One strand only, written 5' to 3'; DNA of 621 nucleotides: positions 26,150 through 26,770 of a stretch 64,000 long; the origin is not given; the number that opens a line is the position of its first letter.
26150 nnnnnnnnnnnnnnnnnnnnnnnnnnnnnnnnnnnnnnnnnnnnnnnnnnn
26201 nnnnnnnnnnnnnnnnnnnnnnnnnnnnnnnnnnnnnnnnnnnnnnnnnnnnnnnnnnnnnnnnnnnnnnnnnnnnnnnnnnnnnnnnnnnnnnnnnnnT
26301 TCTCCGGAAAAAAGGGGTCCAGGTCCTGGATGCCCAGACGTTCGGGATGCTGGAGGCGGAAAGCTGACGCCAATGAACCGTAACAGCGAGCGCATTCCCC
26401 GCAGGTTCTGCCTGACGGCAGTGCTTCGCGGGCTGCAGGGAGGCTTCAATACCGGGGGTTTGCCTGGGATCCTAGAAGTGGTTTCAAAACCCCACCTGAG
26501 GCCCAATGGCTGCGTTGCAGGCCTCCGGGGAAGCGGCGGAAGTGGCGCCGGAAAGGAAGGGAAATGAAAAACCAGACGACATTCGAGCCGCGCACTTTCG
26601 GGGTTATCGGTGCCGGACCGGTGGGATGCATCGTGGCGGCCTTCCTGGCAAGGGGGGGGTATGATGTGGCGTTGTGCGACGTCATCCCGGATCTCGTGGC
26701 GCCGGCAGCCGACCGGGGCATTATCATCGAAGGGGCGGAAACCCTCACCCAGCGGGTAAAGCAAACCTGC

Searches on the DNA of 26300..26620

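Call 9: search_rna_families(source=window, start=26300, end=26620, threshold=evalue, max_evalue=10, show_alignments=3)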
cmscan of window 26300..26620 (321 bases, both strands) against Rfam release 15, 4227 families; matches with E-value up to 10: 1.
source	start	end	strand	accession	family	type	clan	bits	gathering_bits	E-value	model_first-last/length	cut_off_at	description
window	26325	26435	-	RF01750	ZMP-ZTP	Cis-reg; riboswitch;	-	17.9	39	0.83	1-86/86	no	ZMP/ZTP riboswitch aptamer (pfl RNA motif)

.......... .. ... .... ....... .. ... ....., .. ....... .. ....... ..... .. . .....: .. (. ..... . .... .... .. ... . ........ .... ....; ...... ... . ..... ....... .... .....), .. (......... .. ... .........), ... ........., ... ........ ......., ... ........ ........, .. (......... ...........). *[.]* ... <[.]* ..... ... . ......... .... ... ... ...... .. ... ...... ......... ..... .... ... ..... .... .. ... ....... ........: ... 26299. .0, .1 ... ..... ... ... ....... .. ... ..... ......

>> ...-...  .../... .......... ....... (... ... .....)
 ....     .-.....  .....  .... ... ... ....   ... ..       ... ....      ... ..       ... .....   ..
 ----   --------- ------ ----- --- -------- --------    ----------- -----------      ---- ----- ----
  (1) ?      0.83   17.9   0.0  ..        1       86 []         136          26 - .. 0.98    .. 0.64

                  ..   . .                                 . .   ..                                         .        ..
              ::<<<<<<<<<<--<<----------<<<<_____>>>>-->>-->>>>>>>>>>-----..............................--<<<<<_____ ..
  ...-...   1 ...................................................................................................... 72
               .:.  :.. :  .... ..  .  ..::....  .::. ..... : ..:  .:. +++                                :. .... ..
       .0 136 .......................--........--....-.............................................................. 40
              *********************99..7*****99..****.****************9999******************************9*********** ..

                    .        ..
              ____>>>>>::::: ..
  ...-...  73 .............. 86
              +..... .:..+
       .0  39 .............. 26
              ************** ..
